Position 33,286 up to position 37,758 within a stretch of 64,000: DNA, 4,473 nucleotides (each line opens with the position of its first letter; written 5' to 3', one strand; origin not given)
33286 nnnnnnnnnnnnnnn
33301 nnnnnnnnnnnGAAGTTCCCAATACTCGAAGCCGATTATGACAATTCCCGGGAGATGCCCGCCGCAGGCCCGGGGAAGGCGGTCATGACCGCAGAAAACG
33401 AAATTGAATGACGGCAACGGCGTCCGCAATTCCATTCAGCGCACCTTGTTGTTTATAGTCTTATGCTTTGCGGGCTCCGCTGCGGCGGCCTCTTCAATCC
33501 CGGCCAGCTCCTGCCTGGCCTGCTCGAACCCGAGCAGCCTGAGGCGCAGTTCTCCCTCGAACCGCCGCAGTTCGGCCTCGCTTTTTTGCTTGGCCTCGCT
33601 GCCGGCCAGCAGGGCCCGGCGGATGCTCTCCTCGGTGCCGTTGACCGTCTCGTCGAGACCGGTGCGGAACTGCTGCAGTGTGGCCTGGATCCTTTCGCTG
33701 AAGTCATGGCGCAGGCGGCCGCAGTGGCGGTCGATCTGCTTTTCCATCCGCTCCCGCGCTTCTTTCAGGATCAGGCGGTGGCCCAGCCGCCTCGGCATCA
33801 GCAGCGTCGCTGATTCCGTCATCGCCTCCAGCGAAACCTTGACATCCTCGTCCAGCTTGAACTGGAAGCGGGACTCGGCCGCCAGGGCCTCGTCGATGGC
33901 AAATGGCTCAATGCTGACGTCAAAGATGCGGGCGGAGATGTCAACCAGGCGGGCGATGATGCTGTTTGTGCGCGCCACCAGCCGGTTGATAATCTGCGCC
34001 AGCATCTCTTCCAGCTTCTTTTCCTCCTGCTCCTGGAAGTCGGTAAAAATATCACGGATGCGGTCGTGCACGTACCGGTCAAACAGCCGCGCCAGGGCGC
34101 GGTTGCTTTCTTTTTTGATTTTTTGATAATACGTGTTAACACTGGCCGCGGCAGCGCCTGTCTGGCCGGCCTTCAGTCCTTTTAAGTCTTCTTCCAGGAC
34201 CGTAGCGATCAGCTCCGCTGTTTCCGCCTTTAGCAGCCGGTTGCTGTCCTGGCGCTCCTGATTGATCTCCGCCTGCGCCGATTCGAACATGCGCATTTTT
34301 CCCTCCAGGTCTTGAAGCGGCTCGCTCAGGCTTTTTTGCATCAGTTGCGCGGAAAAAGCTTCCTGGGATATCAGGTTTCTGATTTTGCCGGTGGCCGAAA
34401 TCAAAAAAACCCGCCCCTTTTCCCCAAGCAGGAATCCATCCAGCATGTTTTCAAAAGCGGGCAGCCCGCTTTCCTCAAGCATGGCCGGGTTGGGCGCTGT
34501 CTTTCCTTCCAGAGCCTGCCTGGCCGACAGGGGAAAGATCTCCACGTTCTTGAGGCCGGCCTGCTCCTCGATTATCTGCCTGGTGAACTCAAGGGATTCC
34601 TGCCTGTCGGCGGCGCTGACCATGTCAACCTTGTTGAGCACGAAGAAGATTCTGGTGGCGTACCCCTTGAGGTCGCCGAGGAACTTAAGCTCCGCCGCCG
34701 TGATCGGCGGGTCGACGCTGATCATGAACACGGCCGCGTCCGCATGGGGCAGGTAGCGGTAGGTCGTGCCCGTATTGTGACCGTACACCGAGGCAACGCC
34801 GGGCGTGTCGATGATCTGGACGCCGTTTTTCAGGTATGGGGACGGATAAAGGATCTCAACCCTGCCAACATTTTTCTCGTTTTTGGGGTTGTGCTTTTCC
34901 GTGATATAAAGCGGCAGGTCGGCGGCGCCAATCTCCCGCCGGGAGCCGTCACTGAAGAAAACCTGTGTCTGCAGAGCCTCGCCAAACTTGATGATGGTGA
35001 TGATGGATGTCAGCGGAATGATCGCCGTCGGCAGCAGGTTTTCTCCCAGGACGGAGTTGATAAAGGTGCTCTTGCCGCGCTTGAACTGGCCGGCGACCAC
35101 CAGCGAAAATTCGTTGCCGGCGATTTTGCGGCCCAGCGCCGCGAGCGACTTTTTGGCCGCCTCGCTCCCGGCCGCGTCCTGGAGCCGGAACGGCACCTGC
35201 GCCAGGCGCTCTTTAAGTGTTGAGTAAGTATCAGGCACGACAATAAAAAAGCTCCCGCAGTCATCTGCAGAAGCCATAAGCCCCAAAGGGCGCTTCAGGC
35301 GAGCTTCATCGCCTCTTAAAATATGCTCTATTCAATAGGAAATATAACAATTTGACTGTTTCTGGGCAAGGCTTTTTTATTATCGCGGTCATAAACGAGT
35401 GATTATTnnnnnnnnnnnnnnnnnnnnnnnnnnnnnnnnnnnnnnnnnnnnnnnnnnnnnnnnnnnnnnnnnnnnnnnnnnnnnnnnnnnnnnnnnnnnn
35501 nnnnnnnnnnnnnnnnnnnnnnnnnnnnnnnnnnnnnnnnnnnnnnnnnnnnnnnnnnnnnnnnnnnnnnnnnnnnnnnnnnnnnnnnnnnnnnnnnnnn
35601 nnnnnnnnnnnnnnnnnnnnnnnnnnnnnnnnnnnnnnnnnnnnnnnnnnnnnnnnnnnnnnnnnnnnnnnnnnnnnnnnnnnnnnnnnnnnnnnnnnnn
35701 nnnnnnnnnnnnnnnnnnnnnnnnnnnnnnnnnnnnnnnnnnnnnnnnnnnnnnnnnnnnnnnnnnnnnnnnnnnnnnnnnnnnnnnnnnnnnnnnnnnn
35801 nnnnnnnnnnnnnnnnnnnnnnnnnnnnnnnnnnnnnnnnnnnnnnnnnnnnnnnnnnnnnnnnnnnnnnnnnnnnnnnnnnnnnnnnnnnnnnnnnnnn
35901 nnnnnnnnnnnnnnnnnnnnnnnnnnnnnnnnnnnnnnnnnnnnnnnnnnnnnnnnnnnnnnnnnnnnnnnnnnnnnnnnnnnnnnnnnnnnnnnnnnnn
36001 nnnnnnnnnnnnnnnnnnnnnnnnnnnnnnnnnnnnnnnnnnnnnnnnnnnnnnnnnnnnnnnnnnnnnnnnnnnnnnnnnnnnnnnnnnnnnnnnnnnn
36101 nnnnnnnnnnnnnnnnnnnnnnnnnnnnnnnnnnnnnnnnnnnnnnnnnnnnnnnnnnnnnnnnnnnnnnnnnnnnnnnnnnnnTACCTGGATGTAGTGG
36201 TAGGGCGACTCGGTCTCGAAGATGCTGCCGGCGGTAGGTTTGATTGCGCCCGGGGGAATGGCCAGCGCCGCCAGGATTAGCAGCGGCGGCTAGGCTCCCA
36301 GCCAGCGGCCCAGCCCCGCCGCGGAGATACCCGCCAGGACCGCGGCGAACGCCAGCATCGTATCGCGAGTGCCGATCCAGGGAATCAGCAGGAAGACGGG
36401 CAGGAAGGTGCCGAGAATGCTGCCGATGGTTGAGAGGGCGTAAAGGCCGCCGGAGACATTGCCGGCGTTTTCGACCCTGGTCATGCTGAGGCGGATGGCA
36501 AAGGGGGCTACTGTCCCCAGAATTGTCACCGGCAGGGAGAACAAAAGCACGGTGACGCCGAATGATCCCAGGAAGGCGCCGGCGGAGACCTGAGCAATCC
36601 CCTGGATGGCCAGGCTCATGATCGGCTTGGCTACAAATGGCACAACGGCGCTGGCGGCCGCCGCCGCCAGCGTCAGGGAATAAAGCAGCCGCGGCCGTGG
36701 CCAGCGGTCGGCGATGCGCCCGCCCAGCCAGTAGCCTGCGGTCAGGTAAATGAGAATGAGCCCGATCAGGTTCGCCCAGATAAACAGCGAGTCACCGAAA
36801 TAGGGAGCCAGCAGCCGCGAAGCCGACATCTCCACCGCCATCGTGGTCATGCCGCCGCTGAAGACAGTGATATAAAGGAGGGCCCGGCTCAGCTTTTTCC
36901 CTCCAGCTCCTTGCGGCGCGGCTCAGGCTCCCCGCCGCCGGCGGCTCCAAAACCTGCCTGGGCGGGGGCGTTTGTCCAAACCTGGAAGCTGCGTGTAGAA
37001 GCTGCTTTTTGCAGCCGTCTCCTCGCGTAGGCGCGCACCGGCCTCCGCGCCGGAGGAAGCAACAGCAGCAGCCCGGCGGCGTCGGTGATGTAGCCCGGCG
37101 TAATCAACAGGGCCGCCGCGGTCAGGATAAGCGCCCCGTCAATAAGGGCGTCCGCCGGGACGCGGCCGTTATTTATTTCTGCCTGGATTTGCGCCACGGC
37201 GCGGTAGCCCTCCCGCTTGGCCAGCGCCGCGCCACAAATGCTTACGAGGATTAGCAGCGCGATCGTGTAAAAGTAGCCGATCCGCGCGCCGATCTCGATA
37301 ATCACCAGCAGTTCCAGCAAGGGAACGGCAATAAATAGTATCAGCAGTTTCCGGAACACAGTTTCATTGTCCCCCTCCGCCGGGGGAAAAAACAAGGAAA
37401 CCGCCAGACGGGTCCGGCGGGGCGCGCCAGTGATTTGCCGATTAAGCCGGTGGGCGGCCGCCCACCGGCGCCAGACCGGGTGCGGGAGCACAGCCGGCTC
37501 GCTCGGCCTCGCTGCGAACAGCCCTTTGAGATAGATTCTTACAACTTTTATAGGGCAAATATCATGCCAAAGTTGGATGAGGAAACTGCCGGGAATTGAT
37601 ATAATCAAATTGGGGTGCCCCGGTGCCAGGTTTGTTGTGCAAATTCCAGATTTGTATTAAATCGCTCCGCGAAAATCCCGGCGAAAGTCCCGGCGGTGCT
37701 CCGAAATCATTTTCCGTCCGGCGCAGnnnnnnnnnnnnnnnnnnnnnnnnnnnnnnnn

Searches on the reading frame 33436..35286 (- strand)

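Call 37: search_protein_families(library=pfam, proteins=[window:33436-35286:-], max_evalue=0.00001)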
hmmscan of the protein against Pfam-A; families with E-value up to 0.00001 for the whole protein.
window:33436-35286:- (616 aa): 3 families
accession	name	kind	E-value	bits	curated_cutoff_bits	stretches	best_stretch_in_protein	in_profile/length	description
PF00350.29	Dynamin_N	-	3e-26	92.9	27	1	62-220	1-168/168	Dynamin family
PF00009.33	GTP_EFTU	-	1.1e-08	35.4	26.5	1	153-259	68-173/188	Elongation factor Tu GTP binding domain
PF01926.29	MMR_HSR1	-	6.9e-06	26.6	21.9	0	63-219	3-113/113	50S ribosome-binding GTPase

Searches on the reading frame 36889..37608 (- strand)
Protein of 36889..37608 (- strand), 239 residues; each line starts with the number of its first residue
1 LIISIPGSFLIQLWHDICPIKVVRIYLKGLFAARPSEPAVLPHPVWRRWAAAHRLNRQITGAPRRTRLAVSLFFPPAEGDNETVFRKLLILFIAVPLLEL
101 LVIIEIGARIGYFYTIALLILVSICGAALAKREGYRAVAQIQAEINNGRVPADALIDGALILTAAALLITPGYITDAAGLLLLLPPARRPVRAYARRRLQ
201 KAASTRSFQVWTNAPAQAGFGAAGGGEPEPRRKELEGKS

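Call 37: search_protein_families(library=pfam, proteins=[window:36889-37608:-], max_evalue=0.00001)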
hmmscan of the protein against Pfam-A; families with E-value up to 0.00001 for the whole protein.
window:36889-37608:- (239 aa): 1 family
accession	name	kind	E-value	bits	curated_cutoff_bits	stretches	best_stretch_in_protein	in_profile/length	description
PF04186.18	FxsA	-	6.2e-34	116.8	25.2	1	90-197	1-108/109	FxsA cytoplasmic membrane protein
